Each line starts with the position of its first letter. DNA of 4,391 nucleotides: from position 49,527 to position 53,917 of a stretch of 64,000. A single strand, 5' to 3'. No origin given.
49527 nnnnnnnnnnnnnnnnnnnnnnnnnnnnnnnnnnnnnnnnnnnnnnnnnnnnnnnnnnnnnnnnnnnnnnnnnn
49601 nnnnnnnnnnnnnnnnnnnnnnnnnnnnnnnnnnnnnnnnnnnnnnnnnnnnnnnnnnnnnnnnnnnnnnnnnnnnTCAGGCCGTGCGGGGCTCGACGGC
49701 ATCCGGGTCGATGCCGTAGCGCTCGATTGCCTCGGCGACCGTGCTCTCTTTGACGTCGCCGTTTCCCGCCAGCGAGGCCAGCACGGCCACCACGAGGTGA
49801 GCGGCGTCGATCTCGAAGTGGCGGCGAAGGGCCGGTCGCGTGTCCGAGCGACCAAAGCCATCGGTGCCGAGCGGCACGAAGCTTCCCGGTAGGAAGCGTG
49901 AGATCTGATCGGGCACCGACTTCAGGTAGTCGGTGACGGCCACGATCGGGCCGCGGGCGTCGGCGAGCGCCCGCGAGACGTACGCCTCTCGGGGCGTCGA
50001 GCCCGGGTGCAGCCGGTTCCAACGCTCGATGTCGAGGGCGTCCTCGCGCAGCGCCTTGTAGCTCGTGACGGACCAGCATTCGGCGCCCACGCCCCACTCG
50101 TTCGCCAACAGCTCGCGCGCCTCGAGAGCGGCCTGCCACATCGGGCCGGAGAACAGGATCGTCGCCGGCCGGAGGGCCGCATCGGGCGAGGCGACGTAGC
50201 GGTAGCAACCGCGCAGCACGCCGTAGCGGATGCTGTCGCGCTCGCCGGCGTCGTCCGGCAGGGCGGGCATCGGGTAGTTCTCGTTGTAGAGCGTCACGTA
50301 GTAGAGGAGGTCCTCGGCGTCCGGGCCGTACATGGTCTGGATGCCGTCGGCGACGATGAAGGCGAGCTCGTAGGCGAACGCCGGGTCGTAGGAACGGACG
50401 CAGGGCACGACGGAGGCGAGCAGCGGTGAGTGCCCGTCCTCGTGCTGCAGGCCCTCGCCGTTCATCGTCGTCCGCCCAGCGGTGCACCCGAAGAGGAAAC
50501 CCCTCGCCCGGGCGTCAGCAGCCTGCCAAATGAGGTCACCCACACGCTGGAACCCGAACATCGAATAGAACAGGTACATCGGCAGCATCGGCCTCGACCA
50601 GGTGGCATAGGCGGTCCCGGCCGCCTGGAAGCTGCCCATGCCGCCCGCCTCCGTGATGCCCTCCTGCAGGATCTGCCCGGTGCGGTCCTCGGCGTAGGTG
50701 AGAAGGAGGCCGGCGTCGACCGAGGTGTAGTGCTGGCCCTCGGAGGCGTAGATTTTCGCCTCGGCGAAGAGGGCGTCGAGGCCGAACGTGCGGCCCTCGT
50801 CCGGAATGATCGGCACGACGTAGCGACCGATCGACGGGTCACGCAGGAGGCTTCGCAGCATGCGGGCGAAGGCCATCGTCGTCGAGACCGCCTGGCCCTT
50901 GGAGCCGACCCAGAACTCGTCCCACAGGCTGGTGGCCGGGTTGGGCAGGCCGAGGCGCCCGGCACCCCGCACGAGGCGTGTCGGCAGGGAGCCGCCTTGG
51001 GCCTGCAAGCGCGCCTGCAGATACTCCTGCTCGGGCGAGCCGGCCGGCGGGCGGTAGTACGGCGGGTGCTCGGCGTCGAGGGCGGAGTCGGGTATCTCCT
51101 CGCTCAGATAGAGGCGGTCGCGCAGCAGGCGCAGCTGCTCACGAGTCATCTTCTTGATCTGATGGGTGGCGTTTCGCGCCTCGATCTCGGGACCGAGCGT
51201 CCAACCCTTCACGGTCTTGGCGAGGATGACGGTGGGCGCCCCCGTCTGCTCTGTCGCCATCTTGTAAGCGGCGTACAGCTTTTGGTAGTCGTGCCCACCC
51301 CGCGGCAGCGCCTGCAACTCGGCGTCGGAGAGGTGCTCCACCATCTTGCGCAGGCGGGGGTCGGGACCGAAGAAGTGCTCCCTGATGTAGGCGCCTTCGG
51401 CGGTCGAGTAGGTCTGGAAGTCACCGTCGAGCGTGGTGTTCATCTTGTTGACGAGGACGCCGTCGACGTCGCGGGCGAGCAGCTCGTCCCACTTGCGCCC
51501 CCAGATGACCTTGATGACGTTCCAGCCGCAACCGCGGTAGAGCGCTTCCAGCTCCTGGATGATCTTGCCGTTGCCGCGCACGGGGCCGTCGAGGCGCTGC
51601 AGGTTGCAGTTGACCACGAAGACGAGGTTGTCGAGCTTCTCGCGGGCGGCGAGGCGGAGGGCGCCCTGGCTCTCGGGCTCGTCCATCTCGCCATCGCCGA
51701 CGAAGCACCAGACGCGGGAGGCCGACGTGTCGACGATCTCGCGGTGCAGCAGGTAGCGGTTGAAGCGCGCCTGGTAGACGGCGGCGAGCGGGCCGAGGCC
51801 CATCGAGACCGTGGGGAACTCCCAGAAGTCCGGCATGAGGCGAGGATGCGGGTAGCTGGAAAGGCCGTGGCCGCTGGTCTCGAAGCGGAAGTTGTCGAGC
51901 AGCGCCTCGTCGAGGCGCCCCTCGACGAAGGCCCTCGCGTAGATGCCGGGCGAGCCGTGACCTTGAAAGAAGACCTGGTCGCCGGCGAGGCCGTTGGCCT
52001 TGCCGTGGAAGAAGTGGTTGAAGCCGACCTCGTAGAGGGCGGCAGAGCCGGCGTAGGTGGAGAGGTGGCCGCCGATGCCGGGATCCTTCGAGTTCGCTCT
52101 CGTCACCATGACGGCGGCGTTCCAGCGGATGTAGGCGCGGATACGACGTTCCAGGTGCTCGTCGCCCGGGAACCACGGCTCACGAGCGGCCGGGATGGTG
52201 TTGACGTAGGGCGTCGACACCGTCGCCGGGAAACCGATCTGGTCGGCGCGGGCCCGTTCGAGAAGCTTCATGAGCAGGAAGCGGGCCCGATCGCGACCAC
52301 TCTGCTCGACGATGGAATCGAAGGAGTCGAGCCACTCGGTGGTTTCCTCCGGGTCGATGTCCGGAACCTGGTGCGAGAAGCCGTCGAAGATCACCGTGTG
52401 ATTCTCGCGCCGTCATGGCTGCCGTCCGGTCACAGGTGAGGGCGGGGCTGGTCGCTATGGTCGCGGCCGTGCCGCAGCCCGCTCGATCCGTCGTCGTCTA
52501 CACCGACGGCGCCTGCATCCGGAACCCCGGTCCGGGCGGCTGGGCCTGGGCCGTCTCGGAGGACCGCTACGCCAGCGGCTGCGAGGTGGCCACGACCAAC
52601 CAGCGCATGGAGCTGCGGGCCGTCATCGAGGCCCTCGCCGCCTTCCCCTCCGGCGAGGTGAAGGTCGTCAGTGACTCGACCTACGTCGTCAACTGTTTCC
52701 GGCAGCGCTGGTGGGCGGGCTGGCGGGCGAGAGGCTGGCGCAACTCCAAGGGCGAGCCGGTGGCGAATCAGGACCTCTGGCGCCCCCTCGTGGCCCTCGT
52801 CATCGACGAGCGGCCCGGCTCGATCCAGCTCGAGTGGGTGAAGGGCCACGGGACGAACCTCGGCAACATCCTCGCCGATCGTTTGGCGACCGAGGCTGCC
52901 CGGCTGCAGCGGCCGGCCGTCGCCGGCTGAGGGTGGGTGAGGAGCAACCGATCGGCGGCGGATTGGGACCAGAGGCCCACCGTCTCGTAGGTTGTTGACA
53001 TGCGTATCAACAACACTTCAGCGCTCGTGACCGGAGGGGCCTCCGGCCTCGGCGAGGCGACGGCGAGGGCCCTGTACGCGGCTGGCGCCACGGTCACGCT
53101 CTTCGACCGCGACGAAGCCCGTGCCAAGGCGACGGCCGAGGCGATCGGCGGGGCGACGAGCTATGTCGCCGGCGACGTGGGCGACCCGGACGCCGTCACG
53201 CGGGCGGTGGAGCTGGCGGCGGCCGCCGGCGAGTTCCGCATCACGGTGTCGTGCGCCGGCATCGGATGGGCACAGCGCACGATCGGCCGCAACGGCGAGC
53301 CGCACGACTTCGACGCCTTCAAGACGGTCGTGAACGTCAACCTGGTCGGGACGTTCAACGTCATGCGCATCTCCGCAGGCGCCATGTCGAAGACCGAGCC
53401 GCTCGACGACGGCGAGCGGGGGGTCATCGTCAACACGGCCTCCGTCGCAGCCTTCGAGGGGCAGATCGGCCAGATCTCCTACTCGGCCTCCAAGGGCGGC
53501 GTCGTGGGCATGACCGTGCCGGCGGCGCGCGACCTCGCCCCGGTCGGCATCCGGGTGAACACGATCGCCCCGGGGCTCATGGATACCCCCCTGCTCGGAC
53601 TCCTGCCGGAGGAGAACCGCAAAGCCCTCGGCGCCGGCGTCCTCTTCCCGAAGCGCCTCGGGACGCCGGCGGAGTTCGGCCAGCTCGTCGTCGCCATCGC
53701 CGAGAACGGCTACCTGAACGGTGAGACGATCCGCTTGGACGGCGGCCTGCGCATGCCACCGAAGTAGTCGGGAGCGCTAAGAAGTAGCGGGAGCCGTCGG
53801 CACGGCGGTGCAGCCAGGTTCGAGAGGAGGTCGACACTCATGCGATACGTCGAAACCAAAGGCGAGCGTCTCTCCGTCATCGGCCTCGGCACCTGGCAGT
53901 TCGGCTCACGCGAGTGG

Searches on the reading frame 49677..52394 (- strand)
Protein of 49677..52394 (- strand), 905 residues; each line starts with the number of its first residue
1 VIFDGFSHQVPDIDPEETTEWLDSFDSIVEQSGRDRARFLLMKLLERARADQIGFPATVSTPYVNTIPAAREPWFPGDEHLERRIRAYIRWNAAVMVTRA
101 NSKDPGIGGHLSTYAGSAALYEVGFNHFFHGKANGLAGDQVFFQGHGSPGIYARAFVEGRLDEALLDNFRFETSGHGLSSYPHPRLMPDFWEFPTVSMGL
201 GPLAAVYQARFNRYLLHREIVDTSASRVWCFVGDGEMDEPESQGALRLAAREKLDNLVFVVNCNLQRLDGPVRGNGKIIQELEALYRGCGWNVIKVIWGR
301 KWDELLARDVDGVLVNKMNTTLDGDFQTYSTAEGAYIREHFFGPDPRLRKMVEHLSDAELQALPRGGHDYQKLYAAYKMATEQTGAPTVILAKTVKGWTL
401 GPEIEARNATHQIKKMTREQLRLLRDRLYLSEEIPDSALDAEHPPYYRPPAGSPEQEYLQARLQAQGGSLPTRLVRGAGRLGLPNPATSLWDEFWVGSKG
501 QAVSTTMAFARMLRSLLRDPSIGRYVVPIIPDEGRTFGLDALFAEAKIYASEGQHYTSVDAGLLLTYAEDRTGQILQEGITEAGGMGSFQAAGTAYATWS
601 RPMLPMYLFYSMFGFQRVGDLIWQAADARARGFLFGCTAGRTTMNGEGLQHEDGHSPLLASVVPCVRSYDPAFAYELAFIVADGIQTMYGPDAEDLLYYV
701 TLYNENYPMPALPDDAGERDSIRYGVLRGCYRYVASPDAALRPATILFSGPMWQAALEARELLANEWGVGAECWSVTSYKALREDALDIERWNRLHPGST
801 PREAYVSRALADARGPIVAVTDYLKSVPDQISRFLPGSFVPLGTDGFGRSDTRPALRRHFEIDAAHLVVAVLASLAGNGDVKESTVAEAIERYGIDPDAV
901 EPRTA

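Call 14: find_related_loci(query=window:49677-52394:-, collection=genome_contigs, flank=10000)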
Query window:49677-52394:- (905 aa) in genome_contigs; peptide patterns used: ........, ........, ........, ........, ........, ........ (x = any residue, [..] = any of these).
600 stretches matched a pattern (row limit reached: there are more); 591 encode a relative of the query (tblastn E <= 1e-3); the best 80 are kept; 80 distinct loci.
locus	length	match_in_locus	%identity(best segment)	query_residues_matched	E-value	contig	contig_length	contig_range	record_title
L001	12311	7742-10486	79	1-903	0e+0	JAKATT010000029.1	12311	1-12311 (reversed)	MAG: Actinomycetes bacterium isolate YP3.bin102 NODE_6459_length_12311_cov_6.81976, whole genome shotgun sequence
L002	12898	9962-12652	71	1-905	0e+0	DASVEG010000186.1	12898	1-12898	MAG TPA_asm: Acidimicrobiales bacterium isolate SMAG_U2054 k141_90439, whole genome shotgun sequence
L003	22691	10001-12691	70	1-905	0e+0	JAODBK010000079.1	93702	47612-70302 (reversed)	MAG: Acidimicrobiales bacterium isolate RYN_50 scaffold_2286044, whole genome shotgun sequence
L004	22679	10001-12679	70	1-902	0e+0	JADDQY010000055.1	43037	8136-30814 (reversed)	MAG: Actinomycetota bacterium isolate LC5_5 AB19_LC5_108_length_43060_cov_87, whole genome shotgun sequence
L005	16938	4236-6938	70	1-902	0e+0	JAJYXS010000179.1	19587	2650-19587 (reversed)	MAG: Actinomycetes bacterium isolate FK3.bin59 NODE_5472_length_19587_cov_1.637256, whole genome shotgun sequence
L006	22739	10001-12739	69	1-902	0e+0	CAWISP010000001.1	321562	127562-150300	MAG: uncultured Acidimicrobiales bacterium isolate MFD09222.bin.3.40 genome assembly, contig: contig_106398, whole genom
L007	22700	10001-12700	70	1-902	0e+0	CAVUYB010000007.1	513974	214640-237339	MAG: uncultured Actinomycetota bacterium isolate MFD06092.bin.2.179 genome assembly, contig: contig_25328, whole genome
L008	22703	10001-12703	69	1-904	0e+0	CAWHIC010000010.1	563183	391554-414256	MAG: uncultured Acidimicrobiia bacterium isolate MFD01916.bin.2.63 genome assembly, contig: contig_1907, whole genome sh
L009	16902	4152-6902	67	1-905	0e+0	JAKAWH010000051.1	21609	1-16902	MAG: Actinomycetes bacterium isolate YP4.bin48 NODE_3371_length_21609_cov_1.636161, whole genome shotgun sequence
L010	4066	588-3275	70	1-905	0e+0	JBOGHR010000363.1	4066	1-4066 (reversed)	MAG: Acidimicrobiales bacterium isolate M3-S_metabat2.bin.196 k127_1254024, whole genome shotgun sequence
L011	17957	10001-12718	68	1-905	0e+0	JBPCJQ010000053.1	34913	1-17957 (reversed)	MAG: Acidimicrobiales bacterium isolate TH_ant_mag_30 S1Ck127_5289822_flag_1_multi_15.9957_len_34913, whole genome shotg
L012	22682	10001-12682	68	1-903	0e+0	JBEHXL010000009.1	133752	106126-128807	MAG: Actinomycetota bacterium isolate ES1.bin.66 NODE_137_length_133752_cov_17.890373, whole genome shotgun sequence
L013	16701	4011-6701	66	1-902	0e+0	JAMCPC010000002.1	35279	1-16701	MAG: Actinomycetota bacterium isolate FK_Sedi_A_Bin.95 NODE_2313_length_35279_cov_61.606, whole genome shotgun sequence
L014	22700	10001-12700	67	1-904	0e+0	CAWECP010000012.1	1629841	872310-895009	MAG: uncultured Acidimicrobiaceae bacterium isolate MFD03399.bin.2.35 genome assembly, contig: contig_5569, whole genome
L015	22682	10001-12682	67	1-902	0e+0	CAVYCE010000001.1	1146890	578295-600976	MAG: uncultured Acidimicrobiaceae bacterium isolate MFD04540.bin.1.34 genome assembly, contig: contig_14787, whole genom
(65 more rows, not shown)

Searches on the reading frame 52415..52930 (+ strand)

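Call 27: search_protein_families(library=pfam, proteins=[window:52415-52930:+], max_evalue=0.001)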
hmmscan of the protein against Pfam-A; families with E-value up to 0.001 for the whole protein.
window:52415-52930:+ (171 aa): 1 family
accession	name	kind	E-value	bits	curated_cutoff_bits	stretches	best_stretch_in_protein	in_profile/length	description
PF00075.30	RNase_H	-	3.9e-36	124.8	25.8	1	25-162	3-140/141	RNase H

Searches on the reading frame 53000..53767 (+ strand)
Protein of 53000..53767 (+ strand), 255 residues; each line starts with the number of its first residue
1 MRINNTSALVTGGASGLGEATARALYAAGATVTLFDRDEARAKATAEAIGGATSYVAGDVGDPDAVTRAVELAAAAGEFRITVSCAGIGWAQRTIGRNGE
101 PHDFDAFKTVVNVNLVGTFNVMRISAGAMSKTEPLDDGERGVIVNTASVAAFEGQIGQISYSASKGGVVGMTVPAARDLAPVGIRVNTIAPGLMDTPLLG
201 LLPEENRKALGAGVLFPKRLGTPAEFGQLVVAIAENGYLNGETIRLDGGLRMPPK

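Call 27: search_protein_families(library=pfam, proteins=[window:53000-53767:+], max_evalue=0.001)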
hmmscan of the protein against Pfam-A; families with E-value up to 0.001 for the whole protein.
window:53000-53767:+ (255 aa): 6 families
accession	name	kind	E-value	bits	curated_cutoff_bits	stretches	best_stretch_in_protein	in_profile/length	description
PF00106.31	adh_short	-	6.2e-43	147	26.6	1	8-201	3-189/195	short chain dehydrogenase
PF13561.12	adh_short_C2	-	1.1e-37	130.4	27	1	14-250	3-235/236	Enoyl-(Acyl carrier protein) reductase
PF08659.16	KR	-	5.4e-09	36.6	22.6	1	8-164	3-152/180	KR domain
PF01370.27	Epimerase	-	0.00014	21.8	20.9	1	8-71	1-61/240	NAD dependent epimerase/dehydratase family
PF23441.1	SDR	-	0.00016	21.6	27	0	162-199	163-199/258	SDR-like rossmann domain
PF13460.12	NAD_binding_10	-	0.00051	20.4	27.2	1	12-71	1-59/184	NAD(P)H-binding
